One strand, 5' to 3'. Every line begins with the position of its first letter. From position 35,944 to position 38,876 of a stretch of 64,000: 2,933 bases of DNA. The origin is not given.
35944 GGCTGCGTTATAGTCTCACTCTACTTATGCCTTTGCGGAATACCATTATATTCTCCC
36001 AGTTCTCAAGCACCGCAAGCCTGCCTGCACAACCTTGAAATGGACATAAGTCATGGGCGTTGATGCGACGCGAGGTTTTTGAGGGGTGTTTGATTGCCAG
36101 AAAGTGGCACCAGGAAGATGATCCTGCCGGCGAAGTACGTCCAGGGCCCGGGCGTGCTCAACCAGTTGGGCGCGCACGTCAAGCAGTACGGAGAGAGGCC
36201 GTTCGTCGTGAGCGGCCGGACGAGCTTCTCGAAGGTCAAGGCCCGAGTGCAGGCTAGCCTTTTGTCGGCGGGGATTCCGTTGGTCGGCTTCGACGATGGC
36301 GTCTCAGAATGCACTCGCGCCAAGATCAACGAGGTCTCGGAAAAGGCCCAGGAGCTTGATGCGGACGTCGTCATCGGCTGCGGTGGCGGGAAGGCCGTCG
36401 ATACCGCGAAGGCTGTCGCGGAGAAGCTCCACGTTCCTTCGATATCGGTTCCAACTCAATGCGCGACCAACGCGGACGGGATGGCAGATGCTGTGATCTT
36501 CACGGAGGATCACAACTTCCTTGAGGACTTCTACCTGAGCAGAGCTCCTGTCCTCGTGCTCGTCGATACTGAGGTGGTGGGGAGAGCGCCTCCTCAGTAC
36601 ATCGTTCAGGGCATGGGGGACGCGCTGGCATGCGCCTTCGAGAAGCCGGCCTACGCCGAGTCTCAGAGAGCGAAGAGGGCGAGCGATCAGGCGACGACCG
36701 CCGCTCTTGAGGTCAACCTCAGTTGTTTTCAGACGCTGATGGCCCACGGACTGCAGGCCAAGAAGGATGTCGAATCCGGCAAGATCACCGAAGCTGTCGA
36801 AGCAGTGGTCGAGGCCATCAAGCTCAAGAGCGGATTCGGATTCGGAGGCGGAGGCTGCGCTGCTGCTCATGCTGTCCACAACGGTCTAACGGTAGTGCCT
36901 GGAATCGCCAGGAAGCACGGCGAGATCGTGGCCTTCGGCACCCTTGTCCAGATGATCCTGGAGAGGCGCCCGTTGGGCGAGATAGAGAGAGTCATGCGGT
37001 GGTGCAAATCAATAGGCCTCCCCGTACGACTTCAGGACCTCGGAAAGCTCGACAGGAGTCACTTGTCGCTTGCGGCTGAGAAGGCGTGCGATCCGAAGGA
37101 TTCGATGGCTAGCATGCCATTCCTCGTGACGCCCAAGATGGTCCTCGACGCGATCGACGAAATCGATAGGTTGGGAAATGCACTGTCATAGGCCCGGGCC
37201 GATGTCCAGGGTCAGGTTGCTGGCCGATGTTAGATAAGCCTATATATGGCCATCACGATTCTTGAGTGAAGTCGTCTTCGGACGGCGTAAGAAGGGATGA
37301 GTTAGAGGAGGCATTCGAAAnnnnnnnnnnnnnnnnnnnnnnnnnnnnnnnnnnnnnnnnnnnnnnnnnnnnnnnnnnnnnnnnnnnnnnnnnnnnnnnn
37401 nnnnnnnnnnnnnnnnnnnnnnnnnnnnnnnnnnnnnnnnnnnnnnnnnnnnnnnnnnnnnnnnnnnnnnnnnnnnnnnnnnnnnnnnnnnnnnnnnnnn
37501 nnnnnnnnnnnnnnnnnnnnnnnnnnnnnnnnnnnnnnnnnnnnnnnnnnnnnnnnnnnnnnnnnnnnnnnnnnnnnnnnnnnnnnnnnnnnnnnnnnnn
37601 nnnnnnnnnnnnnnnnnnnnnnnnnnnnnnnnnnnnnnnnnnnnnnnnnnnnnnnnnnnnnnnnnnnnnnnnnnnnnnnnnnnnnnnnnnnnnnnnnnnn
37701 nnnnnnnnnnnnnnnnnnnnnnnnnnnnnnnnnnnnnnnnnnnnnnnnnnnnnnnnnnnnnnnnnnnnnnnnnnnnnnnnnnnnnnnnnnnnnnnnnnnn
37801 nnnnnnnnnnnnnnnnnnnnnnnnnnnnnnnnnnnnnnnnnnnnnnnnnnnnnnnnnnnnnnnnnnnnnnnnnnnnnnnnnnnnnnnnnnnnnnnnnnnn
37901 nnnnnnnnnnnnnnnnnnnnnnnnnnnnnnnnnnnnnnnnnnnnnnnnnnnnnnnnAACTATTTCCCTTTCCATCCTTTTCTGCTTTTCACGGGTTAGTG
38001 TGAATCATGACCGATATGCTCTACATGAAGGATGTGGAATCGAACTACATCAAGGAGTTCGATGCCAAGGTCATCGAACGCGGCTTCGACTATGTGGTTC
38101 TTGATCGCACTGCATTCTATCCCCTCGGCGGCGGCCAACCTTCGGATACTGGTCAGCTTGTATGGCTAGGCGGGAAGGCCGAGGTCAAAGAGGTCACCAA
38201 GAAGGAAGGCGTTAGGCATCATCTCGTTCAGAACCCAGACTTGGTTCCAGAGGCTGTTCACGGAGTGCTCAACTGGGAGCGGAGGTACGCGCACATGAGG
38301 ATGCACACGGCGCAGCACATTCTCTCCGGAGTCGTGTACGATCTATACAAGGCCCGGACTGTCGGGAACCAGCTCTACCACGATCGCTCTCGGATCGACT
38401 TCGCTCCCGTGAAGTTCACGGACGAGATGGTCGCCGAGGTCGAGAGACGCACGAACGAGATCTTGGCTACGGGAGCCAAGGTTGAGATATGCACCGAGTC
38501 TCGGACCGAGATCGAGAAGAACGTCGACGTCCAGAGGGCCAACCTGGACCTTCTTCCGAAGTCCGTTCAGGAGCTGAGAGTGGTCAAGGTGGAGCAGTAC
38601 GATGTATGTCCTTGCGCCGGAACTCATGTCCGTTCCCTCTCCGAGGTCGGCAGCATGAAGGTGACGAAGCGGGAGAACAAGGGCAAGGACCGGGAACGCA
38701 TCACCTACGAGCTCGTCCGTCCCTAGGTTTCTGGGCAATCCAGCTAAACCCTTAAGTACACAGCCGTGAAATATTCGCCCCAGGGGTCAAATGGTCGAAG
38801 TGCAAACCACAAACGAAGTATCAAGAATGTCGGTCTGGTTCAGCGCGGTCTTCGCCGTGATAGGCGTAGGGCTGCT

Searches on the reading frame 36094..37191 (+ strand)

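Call 58: search_protein_families(library=padloc, proteins=[window:36094-37191:+], max_evalue=0.00001)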
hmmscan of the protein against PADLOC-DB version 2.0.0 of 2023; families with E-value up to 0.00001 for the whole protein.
window:36094-37191:+ (365 aa): 0 families

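Call 59: search_protein_families(library=pfam, proteins=[window:36094-37191:+], max_evalue=0.00001)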
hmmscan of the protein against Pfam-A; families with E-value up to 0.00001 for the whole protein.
window:36094-37191:+ (365 aa): 2 families
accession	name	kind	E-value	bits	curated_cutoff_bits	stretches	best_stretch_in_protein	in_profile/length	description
PF00465.25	Fe-ADH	-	1.4e-27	96.8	31.3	1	12-159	1-168/168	Iron-containing alcohol dehydrogenase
PF13685.12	Fe-ADH_2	-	1.7e-19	70.8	28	1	18-166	3-149/149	Iron-containing alcohol dehydrogenase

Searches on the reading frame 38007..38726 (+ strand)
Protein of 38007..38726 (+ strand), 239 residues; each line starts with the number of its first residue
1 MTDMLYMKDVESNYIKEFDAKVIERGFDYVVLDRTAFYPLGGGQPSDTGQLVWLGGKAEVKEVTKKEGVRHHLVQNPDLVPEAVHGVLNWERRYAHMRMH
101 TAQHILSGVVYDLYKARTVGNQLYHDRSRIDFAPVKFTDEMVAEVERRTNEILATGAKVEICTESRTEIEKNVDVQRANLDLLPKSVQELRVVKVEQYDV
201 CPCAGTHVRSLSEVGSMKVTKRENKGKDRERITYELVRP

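Call 58: search_protein_families(library=padloc, proteins=[window:38007-38726:+], max_evalue=0.00001)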
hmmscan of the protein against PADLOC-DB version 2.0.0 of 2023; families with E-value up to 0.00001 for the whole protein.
window:38007-38726:+ (239 aa): 0 families

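Call 59: search_protein_families(library=pfam, proteins=[window:38007-38726:+], max_evalue=0.00001)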
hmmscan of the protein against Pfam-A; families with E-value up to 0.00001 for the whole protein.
window:38007-38726:+ (239 aa): 2 families
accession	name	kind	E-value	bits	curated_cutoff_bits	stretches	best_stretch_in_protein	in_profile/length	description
PF07973.19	tRNA_SAD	-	1.4e-11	44.6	24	1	190-232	1-43/44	Threonyl and Alanyl tRNA synthetase second additional domain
PF01411.24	tRNA-synt_2c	-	2.4e-11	43.4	30.3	1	16-77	473-534/552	tRNA synthetases class II (A)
